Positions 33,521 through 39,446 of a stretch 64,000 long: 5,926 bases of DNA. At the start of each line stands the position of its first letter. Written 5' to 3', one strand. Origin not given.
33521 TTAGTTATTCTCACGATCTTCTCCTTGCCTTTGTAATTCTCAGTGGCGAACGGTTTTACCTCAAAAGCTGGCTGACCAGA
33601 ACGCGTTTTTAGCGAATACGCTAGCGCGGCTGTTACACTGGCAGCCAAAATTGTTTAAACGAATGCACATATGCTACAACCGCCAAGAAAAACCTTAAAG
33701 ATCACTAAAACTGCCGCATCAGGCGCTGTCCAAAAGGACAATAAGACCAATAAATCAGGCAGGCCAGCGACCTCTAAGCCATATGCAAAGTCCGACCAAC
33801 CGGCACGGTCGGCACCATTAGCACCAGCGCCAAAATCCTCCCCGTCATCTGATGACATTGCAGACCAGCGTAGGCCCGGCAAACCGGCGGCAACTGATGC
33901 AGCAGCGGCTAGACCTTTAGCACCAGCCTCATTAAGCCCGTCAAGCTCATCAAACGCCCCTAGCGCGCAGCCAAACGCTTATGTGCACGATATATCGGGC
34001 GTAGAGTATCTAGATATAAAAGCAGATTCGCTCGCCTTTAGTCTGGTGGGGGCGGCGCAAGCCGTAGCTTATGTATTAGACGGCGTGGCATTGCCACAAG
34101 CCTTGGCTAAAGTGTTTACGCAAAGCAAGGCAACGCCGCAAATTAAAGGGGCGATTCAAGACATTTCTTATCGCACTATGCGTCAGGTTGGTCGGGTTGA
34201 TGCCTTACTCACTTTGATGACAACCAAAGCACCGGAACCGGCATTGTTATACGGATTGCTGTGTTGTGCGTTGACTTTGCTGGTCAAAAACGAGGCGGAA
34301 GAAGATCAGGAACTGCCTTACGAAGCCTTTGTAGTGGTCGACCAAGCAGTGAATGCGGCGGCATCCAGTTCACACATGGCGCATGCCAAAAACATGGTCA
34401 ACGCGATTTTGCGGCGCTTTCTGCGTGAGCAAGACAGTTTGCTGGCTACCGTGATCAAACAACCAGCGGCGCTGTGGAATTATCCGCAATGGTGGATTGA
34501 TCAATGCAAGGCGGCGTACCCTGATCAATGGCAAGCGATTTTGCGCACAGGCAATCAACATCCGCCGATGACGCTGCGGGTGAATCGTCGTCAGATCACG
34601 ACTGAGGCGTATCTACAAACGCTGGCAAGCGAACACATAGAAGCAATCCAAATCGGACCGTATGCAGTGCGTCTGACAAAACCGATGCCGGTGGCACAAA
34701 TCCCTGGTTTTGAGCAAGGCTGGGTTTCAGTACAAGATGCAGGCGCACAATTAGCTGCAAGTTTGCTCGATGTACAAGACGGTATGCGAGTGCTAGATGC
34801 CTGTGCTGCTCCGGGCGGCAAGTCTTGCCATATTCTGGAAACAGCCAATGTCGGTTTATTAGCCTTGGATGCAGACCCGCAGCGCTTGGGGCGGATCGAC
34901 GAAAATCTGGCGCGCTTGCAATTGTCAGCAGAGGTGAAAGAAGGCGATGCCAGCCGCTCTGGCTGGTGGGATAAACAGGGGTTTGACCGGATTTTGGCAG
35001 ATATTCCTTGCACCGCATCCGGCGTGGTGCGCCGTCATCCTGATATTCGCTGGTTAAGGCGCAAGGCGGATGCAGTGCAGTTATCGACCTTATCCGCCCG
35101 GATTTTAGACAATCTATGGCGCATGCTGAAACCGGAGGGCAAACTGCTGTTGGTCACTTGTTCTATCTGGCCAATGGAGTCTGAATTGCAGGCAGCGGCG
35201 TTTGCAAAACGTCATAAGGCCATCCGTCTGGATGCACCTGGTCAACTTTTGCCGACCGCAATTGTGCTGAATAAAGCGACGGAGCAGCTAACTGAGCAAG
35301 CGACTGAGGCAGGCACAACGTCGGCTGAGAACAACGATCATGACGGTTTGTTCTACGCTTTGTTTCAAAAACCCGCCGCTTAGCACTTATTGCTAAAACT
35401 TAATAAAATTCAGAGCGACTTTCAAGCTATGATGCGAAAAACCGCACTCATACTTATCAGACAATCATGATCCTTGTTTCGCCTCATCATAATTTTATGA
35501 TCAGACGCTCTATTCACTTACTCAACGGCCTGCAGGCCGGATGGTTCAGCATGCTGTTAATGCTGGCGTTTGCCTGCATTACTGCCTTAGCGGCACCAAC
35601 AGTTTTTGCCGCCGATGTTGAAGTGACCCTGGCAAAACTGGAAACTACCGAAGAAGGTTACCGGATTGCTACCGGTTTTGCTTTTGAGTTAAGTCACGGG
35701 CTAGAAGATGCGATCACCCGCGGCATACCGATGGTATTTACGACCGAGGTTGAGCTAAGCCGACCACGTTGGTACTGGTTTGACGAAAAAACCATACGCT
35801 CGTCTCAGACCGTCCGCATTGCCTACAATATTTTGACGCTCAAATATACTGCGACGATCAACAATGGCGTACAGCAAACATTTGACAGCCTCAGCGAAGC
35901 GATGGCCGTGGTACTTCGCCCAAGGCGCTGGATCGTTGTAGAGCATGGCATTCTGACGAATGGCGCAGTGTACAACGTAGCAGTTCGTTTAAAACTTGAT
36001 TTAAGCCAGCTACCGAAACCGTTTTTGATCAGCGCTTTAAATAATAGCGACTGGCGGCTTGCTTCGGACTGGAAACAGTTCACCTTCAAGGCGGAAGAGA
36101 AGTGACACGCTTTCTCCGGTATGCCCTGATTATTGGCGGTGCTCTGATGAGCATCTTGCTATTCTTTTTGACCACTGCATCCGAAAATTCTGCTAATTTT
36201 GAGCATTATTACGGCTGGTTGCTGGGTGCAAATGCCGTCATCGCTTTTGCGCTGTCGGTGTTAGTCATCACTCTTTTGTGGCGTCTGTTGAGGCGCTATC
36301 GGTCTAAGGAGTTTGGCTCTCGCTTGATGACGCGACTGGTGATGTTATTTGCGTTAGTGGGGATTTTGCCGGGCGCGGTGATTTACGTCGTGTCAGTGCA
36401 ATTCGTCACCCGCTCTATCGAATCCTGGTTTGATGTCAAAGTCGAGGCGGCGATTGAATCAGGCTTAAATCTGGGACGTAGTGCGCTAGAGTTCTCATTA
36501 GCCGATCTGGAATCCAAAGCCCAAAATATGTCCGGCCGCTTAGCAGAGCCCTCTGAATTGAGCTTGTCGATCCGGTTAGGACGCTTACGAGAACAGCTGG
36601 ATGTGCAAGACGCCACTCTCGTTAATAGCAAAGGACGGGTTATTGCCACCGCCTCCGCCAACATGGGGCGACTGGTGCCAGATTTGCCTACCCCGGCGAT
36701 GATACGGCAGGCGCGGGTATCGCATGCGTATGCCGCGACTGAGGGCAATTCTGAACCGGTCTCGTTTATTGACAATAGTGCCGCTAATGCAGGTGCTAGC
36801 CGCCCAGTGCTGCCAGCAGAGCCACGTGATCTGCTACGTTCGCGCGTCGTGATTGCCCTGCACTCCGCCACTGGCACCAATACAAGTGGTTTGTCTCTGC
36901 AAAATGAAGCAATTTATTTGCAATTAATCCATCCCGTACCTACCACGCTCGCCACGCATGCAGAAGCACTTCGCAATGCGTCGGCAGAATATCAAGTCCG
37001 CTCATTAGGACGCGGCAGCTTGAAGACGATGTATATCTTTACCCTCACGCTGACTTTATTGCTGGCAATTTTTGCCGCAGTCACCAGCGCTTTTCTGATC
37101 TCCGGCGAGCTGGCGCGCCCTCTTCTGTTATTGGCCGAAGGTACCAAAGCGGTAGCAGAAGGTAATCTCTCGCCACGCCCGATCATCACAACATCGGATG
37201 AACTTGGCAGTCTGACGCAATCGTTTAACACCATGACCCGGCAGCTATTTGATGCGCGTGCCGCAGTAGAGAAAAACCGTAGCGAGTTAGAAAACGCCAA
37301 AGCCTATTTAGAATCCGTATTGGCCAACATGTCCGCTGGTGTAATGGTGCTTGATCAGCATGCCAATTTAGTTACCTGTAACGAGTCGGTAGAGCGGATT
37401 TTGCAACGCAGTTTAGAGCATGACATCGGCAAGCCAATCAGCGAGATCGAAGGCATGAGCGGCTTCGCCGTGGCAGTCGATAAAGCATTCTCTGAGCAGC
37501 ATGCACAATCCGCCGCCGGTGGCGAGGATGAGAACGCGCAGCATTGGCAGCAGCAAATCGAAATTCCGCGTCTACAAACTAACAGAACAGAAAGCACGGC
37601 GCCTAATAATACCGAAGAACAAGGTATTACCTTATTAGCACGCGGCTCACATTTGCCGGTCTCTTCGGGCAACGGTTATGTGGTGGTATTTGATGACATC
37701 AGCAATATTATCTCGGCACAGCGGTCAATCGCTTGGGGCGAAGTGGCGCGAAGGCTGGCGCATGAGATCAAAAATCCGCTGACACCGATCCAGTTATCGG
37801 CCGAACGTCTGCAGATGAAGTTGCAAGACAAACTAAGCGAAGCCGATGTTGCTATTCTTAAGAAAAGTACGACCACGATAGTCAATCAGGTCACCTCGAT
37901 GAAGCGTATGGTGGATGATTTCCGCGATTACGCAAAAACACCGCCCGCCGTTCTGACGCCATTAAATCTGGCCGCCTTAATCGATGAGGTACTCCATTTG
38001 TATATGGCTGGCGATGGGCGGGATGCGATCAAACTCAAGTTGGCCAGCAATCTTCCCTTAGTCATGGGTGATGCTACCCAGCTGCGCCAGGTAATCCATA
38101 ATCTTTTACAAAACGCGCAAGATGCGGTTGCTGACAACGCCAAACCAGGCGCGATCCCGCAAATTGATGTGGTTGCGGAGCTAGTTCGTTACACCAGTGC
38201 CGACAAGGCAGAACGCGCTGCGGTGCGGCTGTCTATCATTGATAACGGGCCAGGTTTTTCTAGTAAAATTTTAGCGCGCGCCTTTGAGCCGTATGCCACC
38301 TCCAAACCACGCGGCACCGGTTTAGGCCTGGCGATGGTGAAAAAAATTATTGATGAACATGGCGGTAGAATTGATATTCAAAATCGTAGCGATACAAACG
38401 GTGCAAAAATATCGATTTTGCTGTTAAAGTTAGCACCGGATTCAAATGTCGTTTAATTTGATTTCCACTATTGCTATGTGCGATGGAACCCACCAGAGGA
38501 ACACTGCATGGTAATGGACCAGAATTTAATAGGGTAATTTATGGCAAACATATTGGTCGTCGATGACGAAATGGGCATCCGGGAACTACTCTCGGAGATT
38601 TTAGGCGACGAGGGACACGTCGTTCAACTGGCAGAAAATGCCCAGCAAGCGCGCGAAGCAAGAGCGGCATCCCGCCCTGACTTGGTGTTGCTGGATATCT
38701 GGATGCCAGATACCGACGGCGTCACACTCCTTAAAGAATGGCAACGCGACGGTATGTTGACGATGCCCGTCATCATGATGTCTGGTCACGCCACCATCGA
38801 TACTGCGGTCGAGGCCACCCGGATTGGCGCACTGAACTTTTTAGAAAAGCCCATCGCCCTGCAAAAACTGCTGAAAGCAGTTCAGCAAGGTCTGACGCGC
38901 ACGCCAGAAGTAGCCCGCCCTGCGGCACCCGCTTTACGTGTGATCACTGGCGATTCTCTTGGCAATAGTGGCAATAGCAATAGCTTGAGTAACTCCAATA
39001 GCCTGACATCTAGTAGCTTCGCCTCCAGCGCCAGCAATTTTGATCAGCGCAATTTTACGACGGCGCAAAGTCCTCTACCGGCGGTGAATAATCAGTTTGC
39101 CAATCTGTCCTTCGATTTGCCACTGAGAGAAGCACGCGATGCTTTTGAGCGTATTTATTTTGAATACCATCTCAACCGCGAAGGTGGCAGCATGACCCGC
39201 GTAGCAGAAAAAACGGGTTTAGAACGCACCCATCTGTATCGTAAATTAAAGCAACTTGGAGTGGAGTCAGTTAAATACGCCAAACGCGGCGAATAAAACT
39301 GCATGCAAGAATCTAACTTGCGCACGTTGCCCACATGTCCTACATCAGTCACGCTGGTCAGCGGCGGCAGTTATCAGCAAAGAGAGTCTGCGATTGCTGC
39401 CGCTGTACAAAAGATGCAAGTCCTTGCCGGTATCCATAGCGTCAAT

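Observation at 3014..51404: Nine copies of an unnamed ~85-bp structured intergenic repeat, about one per 7 kb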

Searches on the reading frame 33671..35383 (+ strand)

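Call 19: search_protein_families(library=pfam, proteins=[window:33671-35383:+])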
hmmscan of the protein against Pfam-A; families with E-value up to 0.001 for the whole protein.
window:33671-35383:+ (570 aa): 5 families
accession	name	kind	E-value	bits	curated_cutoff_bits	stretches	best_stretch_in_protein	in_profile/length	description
PF01189.24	Methyltr_RsmB-F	-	3.2e-44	151.4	27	1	364-565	2-198/199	16S rRNA methyltransferase RsmB/F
PF22458.1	RsmF-B_ferredox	-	1.2e-26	93.1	27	1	271-341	1-73/74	Methyltr_RsmF/B-like, ferredoxin-like domain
PF13847.12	Methyltransf_31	-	4.9e-05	23.5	27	1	370-509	3-120/145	Methyltransferase domain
PF17125.10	Methyltr_RsmF_N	-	0.0002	22.2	34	1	272-357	2-86/86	N-terminal domain of 16S rRNA methyltransferase RsmF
PF01029.23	NusB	-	0.00046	21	23.1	0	148-252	34-133/133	NusB family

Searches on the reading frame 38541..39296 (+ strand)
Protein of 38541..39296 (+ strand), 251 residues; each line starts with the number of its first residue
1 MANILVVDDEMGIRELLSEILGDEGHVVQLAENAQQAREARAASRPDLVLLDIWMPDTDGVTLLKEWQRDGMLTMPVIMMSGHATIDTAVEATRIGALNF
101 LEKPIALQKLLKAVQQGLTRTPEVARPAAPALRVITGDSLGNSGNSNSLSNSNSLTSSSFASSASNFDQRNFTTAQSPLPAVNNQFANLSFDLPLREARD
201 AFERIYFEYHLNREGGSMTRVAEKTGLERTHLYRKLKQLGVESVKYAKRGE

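Call 19: search_protein_families(library=pfam, proteins=[window:38541-39296:+])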
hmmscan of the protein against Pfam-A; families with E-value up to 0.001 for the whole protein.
window:38541-39296:+ (251 aa): 2 families
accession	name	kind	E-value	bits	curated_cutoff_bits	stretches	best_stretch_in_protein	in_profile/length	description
PF00072.30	Response_reg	-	2.7e-29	102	30.2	1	4-115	1-111/111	Response regulator receiver domain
PF02954.25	HTH_8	-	5.6e-06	26.4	22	1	201-239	4-42/42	Bacterial regulatory protein, Fis family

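Call 20: find_homologous_proteins(query=window:38541-39296:+, max_evalue=1e-60)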
Query window:38541-39296:+ (251 aa): 7983 proteins with E <= 1e-60 among 8000 candidates; the best 120 are listed.
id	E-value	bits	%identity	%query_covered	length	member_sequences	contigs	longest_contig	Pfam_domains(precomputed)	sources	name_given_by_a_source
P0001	5.6e-158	541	100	100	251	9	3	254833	PF02954.26,PF00072.31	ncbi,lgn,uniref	ncbi:DNA-binding NtrC family response regulator [Undibacterium sp. GrIS 1.8]|uniref:response regulat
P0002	1.1e-135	469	88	100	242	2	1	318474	PF02954.26,PF00072.31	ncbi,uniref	ncbi:response regulator [Undibacterium sp. Xuan67W]|uniref:response regulator n=1 Tax=Undibacterium 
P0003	4.7e-132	457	86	100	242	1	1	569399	PF02954.26,PF00072.31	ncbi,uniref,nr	ncbi:response regulator [Undibacterium sp. Jales W-56]|uniref:response regulator n=1 Tax=Undibacteri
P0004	4.2e-122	424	82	100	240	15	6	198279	PF02954.26,PF00072.31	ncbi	-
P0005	5.2e-122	424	82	100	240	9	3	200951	PF00072.31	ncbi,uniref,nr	ncbi:response regulator [Undibacterium jejuense]|uniref:Response regulator n=1 Tax=Undibacterium jej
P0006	9.9e-122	423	82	100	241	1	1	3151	PF02954.26,PF00072.31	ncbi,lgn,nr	ncbi:MAG: response regulator [Burkholderiales bacterium]|nr:response regulator [Burkholderiales bact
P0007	1.5e-120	419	82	100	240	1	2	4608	PF02954.26,PF00072.31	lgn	-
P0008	2.2e-120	418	82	100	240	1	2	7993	PF02954.26,PF00072.31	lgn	-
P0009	2.8e-120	418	81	100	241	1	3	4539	PF02954.26,PF00072.31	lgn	-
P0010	3.1e-120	418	80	100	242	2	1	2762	PF00072.31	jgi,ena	-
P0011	1.2e-119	416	81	100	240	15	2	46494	PF02954.26,PF00072.31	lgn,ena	-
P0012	1.5e-119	416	80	100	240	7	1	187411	PF02954.26,PF00072.31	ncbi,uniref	ncbi:response regulator [Undibacterium sp. Ji49W]|uniref:response regulator n=1 Tax=Undibacterium sp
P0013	2.0e-119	415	80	100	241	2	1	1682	PF02954.26,PF00072.31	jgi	jgi:DNA-binding NtrC family response regulator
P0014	3.7e-119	414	79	100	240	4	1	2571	PF00072.31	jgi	jgi:DNA-binding NtrC family response regulator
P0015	4.2e-119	414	80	100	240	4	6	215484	PF00072.31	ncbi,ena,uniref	ncbi:response regulator [Undibacterium sp. SXout20W]|uniref:response regulator n=1 Tax=Undibacterium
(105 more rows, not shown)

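Call 21: find_encoding_contigs(protein=P0002, flank=10000, max_places=2)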
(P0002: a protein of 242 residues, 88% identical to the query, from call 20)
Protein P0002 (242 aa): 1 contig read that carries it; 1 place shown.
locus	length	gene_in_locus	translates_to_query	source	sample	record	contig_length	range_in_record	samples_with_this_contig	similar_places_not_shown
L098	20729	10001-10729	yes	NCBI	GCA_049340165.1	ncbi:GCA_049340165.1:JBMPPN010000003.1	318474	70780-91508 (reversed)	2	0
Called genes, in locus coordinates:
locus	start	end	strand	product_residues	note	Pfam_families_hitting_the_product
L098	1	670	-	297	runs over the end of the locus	PF06580:His_kinase, PF02518:HATPase_c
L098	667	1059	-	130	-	-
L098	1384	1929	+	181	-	-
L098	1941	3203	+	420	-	PF07690:MFS_1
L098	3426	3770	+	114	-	PF08895:DUF1840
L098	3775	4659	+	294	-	PF12146:Hydrolase_4, PF00561:Abhydrolase_1, PF12697:Abhydrolase_6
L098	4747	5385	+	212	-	PF01810:LysE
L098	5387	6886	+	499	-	PF22458:RsmF-B_ferredox, PF01189:Methyltr_RsmB-F, PF13847:Methyltransf_31 (faint)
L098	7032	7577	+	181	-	PF14334:DUF4390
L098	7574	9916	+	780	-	PF00672:HAMP, PF12860:PAS_7 (faint), PF00512:HisKA, PF02518:HATPase_c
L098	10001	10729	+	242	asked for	PF00072:Response_reg, PF02954:HTH_8 (weak)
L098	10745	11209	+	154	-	-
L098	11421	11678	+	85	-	PF12091:DUF3567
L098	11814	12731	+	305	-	PF02625:XdhC_CoxI, PF13478:XdhC_C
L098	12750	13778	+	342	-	PF00962:A_deaminase, PF19326:AMP_deaminase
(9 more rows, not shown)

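Call 22: find_encoding_contigs(protein=P0003, flank=10000, max_places=2)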
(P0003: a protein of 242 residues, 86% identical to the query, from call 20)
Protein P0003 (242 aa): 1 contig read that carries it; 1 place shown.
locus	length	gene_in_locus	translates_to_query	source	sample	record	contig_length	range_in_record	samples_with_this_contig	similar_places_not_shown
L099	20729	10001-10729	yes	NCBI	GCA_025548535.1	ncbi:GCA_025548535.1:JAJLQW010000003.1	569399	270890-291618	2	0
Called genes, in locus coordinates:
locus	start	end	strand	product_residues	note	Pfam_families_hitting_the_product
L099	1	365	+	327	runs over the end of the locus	PF00892:EamA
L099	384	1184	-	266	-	PF00072:Response_reg, PF04397:LytTR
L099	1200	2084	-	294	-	PF06580:His_kinase, PF02518:HATPase_c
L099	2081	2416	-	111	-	-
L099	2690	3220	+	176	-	-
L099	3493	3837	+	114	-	PF08895:DUF1840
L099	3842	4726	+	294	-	PF12146:Hydrolase_4, PF00561:Abhydrolase_1, PF12697:Abhydrolase_6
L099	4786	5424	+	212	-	PF01810:LysE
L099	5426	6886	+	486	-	PF22458:RsmF-B_ferredox, PF01189:Methyltr_RsmB-F, PF13847:Methyltransf_31 (faint)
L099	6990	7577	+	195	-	PF14334:DUF4390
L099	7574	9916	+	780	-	PF19312:NtrY_N (faint), PF00672:HAMP, PF12860:PAS_7 (faint), PF00512:HisKA, PF02518:HATPase_c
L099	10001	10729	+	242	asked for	PF00072:Response_reg, PF02954:HTH_8 (faint)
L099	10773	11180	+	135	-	-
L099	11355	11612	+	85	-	PF12091:DUF3567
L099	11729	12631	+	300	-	PF02625:XdhC_CoxI, PF13478:XdhC_C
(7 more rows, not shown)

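Call 23: find_encoding_contigs(protein=P0005, flank=10000, max_places=2)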
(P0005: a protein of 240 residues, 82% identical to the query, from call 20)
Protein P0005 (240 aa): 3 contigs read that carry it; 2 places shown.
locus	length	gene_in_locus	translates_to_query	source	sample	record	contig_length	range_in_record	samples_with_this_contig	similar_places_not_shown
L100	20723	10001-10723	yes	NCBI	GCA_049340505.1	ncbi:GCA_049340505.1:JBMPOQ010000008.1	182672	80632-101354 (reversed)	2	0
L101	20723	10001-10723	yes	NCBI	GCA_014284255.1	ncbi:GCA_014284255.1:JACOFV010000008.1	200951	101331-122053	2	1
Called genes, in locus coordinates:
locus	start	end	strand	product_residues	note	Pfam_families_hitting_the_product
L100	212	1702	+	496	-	PF04389:Peptidase_M28, PF01546:Peptidase_M20, PF07687:M20_dimer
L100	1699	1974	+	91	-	PF06649:DUF1161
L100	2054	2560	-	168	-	PF13527:Acetyltransf_9 (faint), PF00583:Acetyltransf_1, PF13673:Acetyltransf_10 (weak), PF13508:Acetyltransf_7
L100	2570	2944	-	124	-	-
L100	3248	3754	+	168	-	-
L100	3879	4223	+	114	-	PF08895:DUF1840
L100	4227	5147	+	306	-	PF12146:Hydrolase_4, PF00561:Abhydrolase_1, PF12697:Abhydrolase_6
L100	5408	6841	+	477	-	PF22458:RsmF-B_ferredox, PF01189:Methyltr_RsmB-F, PF13847:Methyltransf_31 (weak)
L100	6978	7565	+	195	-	PF14334:DUF4390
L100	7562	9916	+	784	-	PF19312:NtrY_N (weak), PF12860:PAS_7 (faint), PF00672:HAMP, PF00512:HisKA, PF02518:HATPase_c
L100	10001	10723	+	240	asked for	PF00072:Response_reg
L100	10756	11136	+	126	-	-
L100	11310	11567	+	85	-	PF12091:DUF3567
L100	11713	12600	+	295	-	PF02625:XdhC_CoxI, PF13478:XdhC_C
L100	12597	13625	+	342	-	PF00962:A_deaminase, PF19326:AMP_deaminase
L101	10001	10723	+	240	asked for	PF00072:Response_reg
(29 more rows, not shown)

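Call 31: find_encoding_contigs(protein=P0001, flank=10000, max_places=6)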
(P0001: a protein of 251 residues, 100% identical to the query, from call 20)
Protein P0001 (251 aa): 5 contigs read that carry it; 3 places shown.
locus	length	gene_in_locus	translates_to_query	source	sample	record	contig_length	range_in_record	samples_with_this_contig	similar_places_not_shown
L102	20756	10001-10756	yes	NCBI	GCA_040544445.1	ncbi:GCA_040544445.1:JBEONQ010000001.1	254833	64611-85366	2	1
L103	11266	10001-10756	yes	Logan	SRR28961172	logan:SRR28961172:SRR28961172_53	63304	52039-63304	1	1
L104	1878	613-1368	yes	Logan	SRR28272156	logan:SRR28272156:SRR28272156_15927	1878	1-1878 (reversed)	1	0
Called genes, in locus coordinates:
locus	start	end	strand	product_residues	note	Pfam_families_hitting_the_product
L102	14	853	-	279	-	PF00072:Response_reg, PF04397:LytTR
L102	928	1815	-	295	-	PF06580:His_kinase, PF02518:HATPase_c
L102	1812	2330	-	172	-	-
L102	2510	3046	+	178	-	-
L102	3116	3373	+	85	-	PF10985:DUF2805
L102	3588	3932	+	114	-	PF08895:DUF1840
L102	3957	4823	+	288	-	PF12146:Hydrolase_4, PF00561:Abhydrolase_1, PF12697:Abhydrolase_6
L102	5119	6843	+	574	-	PF22458:RsmF-B_ferredox, PF01189:Methyltr_RsmB-F, PF13847:Methyltransf_31 (faint)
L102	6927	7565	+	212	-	PF14334:DUF4390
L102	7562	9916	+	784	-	PF00672:HAMP, PF12860:PAS_7 (faint), PF00512:HisKA, PF02518:HATPase_c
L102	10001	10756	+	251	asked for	PF00072:Response_reg, PF02954:HTH_8 (weak)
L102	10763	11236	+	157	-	-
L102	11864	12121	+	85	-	PF12091:DUF3567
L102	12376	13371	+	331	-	PF02625:XdhC_CoxI, PF13478:XdhC_C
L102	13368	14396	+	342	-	PF00962:A_deaminase, PF19326:AMP_deaminase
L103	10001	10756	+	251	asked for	PF00072:Response_reg, PF02954:HTH_8 (weak)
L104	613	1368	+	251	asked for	PF00072:Response_reg, PF02954:HTH_8 (weak)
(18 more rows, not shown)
